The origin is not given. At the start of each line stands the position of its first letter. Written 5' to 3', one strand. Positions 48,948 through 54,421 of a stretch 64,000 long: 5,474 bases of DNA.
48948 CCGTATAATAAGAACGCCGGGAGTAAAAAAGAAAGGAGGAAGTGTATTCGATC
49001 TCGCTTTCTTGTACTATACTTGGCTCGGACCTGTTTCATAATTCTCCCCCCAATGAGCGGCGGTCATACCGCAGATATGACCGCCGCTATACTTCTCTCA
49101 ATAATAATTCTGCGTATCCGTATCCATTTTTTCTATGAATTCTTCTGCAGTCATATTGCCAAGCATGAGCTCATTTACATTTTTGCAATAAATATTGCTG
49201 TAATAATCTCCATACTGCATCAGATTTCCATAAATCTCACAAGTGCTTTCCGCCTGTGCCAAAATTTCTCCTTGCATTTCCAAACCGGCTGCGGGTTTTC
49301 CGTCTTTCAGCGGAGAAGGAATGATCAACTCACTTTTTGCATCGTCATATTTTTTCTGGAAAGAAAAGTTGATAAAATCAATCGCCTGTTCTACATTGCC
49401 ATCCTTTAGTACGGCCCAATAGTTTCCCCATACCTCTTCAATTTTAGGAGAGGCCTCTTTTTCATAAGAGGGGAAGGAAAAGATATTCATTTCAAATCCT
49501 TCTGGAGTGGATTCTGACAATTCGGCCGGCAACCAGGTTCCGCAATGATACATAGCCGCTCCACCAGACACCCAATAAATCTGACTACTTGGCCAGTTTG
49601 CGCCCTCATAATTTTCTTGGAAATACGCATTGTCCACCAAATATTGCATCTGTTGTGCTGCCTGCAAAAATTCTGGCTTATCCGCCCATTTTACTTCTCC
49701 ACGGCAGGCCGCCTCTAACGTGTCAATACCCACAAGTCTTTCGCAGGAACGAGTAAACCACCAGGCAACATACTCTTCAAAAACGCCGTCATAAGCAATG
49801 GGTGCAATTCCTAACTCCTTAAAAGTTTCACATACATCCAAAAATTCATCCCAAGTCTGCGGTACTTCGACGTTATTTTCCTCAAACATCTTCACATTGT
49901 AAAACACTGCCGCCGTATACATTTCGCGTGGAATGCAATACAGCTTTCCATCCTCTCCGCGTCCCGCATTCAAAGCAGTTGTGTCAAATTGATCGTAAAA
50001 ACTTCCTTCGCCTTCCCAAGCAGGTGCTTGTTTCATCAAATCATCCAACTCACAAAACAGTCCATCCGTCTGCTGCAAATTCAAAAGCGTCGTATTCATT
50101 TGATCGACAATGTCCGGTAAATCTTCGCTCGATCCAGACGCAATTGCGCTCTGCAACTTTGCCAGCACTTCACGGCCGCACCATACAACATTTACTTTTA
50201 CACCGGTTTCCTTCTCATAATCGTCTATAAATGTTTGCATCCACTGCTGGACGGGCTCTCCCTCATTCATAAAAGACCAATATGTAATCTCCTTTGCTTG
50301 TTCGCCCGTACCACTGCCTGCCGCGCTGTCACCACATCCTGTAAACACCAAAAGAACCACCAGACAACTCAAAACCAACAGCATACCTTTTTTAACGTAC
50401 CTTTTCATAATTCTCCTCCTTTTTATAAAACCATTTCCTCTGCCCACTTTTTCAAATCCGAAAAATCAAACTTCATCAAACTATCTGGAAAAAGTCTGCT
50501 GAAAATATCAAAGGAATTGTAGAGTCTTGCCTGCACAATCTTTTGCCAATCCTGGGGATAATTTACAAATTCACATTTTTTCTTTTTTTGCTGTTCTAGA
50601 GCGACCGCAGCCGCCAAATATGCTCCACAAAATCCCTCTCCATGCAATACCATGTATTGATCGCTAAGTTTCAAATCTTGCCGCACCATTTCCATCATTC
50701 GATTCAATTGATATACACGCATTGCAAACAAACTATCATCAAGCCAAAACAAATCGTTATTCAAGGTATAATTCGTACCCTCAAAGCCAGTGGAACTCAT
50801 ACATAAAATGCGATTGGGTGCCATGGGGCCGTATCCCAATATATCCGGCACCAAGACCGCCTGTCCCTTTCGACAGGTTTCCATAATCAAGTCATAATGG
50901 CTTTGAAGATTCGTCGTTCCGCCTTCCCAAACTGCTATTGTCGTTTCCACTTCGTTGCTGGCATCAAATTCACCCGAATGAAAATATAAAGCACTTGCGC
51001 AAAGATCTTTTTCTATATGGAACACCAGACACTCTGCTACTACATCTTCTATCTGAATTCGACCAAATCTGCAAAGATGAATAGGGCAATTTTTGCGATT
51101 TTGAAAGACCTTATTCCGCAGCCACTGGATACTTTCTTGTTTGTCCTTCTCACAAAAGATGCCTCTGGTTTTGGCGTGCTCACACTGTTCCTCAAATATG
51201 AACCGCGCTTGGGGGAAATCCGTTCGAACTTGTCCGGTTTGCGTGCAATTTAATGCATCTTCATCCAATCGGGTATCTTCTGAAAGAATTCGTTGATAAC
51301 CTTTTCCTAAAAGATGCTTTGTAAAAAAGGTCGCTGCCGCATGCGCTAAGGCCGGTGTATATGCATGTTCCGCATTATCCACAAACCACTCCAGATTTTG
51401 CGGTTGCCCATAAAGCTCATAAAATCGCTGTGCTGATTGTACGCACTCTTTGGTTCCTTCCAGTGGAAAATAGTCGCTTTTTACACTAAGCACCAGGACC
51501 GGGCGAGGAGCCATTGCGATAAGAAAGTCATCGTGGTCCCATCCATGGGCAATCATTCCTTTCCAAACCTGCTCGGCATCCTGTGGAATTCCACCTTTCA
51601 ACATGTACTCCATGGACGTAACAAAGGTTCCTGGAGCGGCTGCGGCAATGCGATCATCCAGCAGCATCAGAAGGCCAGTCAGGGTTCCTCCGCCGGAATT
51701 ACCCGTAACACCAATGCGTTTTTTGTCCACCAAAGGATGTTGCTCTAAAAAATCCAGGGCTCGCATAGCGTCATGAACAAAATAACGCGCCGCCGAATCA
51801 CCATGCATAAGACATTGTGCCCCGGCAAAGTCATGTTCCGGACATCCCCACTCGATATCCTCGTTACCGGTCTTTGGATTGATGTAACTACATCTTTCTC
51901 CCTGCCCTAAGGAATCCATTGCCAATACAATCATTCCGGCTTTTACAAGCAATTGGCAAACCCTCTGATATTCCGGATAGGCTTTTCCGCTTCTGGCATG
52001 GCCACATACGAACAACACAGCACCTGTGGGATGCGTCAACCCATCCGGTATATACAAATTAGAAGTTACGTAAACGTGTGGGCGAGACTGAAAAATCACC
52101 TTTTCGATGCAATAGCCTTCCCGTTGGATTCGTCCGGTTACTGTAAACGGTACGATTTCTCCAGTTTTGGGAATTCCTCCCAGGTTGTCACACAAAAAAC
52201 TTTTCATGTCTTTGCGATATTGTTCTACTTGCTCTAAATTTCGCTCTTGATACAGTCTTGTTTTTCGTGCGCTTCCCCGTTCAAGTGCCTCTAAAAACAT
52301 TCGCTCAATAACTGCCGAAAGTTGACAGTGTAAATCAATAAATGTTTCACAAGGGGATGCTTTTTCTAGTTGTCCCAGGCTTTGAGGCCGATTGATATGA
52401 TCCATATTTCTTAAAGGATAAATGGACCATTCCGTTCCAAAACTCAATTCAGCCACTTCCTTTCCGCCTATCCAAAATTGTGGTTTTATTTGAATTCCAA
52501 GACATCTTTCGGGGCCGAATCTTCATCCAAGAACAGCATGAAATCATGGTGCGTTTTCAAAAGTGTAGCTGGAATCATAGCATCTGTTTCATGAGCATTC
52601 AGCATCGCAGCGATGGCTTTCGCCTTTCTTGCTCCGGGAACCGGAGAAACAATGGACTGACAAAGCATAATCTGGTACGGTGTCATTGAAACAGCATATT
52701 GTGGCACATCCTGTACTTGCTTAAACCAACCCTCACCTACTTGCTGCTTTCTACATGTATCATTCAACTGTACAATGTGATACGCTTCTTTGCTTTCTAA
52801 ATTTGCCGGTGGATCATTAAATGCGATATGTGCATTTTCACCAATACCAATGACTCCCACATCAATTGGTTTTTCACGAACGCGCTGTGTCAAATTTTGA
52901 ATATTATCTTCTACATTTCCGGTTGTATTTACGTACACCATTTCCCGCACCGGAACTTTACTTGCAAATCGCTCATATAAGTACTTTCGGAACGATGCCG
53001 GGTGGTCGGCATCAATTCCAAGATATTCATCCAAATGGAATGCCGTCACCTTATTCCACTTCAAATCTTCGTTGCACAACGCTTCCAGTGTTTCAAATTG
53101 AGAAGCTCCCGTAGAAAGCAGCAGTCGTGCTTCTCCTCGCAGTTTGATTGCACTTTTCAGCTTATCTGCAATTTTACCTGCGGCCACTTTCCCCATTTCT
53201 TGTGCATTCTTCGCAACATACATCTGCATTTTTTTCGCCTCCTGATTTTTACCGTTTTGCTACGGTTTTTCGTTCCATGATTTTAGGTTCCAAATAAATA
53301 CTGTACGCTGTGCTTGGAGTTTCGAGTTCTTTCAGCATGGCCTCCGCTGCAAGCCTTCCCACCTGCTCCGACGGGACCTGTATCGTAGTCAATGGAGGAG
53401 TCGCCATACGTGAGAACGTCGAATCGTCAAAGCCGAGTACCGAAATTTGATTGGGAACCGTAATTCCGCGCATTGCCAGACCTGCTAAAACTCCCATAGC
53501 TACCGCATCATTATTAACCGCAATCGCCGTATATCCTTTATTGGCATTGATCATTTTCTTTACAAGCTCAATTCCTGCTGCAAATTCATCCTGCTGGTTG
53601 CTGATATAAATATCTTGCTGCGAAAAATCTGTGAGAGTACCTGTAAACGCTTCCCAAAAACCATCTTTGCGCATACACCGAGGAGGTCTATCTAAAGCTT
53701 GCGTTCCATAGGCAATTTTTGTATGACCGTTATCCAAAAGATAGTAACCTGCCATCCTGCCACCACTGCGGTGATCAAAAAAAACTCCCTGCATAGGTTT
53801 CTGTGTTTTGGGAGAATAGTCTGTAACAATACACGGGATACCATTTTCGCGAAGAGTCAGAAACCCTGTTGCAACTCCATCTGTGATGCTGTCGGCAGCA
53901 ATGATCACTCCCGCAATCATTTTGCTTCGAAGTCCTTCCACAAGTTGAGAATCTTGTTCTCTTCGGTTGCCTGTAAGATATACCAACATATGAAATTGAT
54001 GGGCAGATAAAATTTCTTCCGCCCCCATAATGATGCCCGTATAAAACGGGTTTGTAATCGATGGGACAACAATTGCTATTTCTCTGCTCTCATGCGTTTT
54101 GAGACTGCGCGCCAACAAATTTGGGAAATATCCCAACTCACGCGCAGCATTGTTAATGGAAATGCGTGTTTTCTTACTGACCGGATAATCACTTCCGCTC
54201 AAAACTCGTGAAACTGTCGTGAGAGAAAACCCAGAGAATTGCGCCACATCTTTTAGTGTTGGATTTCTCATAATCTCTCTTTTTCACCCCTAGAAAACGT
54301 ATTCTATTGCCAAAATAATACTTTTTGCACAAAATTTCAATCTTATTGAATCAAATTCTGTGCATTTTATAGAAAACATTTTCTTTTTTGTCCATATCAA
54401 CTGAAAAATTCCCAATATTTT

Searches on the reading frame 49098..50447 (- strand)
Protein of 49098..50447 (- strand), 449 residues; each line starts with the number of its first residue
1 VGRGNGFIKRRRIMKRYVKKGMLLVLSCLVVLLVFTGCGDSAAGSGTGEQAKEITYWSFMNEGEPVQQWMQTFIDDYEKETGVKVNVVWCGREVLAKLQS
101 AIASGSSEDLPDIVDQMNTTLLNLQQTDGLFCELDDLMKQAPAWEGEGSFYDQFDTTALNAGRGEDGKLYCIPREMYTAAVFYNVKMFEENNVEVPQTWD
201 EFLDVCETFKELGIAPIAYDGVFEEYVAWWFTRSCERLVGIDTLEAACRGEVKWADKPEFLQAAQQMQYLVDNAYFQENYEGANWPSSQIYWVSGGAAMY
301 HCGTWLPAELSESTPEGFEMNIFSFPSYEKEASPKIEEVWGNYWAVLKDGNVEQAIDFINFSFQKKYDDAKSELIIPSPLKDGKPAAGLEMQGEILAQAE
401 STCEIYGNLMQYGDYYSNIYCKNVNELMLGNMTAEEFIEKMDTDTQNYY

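Call 39: search_protein_families(library=pfam, proteins=[window:49098-50447:-], max_evalue=0.01)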
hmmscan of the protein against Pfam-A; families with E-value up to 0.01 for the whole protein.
window:49098-50447:- (449 aa): 3 families
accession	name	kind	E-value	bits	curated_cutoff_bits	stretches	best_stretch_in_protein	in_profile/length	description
PF13416.11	SBP_bac_8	-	3.1e-21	76.8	27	1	74-367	3-248/279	Bacterial extracellular solute-binding protein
PF01547.30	SBP_bac_1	-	4.7e-20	73.2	26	1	68-366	8-304/307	Bacterial extracellular solute-binding protein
PF13343.11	SBP_bac_6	-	0.0015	18.5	24.6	0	339-380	180-220/245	Bacterial extracellular solute-binding protein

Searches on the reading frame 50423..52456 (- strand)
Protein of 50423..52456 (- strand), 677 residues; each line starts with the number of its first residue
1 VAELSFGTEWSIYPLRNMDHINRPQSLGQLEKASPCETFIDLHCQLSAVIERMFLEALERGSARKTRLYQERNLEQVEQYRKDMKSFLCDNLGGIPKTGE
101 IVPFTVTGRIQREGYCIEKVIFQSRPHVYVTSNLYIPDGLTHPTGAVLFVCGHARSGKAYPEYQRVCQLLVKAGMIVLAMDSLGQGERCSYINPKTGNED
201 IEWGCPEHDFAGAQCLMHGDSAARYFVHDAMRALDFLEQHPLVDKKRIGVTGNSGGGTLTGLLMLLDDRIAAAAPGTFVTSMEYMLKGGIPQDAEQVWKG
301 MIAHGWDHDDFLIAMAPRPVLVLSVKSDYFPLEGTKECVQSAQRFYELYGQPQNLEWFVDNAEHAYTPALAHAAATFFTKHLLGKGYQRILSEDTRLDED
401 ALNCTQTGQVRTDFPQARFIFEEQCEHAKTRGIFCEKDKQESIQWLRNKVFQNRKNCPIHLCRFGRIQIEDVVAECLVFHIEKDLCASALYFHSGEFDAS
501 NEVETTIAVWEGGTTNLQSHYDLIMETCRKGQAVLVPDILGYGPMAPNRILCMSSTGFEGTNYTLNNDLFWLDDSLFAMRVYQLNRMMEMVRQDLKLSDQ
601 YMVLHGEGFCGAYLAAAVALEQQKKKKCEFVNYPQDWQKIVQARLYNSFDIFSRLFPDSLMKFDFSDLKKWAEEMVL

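Call 39: search_protein_families(library=pfam, proteins=[window:50423-52456:-], max_evalue=0.01)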
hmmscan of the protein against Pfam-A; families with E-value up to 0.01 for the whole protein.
window:50423-52456:- (677 aa): 7 families
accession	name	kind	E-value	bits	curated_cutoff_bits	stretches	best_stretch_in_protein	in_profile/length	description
PF05448.18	AXE1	-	2.9e-09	36.6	21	1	120-275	59-205/321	Acetyl xylan esterase (AXE1)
PF12715.13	Abhydrolase_7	-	3e-08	33.7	21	1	75-358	46-338/388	Abhydrolase family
PF00326.27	Peptidase_S9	-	4.7e-07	30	22.6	1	227-287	45-106/213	Prolyl oligopeptidase family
PF22244.2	GCE_fung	-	0.00015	22.1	27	0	231-273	88-132/231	Glucuronyl esterase, fungi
PF01738.24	DLH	-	0.0013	18.8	21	1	160-275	27-126/217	Dienelactone hydrolase family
PF08840.17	BAAT_C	-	0.0042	17.6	20.9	1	232-266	8-42/210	BAAT / Acyl-CoA thioester hydrolase C terminal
PF07859.19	Abhydrolase_3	-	0.0046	17.2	25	0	227-265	49-90/210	alpha/beta hydrolase fold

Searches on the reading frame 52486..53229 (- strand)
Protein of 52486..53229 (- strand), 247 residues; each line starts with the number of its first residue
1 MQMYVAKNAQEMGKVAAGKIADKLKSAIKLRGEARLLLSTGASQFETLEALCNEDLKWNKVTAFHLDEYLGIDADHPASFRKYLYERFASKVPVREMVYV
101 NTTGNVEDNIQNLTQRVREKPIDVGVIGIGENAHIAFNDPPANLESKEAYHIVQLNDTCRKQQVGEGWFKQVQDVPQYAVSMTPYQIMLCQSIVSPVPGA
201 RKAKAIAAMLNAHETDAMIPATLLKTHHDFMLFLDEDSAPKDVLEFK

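Call 39: search_protein_families(library=pfam, proteins=[window:52486-53229:-], max_evalue=0.01)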
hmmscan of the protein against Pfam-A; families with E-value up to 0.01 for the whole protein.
window:52486-53229:- (247 aa): 2 families
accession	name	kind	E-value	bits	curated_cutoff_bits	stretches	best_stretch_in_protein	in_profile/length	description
PF01182.26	Glucosamine_iso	-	1.4e-18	68.1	27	1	8-228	2-220/225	Glucosamine-6-phosphate isomerases/6-phosphogluconolactonase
PF15051.11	FAM198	-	0.0056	16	25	0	41-94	58-113/321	FAM198 protein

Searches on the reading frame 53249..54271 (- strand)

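Call 39: search_protein_families(library=pfam, proteins=[window:53249-54271:-], max_evalue=0.01)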
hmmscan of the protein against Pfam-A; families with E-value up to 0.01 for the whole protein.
window:53249-54271:- (340 aa): 4 families
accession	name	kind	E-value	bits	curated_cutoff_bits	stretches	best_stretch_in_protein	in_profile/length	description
PF13377.12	Peripla_BP_3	-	6.7e-27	95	26.5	1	177-337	3-167/167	Periplasmic binding protein-like domain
PF00532.27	Peripla_BP_1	-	5e-21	75.8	22.2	1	64-316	3-261/281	Periplasmic binding proteins and sugar binding domain of LacI family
PF00356.27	LacI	-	1.5e-13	50.7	27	1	5-51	1-46/46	Bacterial regulatory proteins, lacI family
PF13407.12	Peripla_BP_4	-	2.3e-13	50.7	35.1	1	65-283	1-218/258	Periplasmic binding protein domain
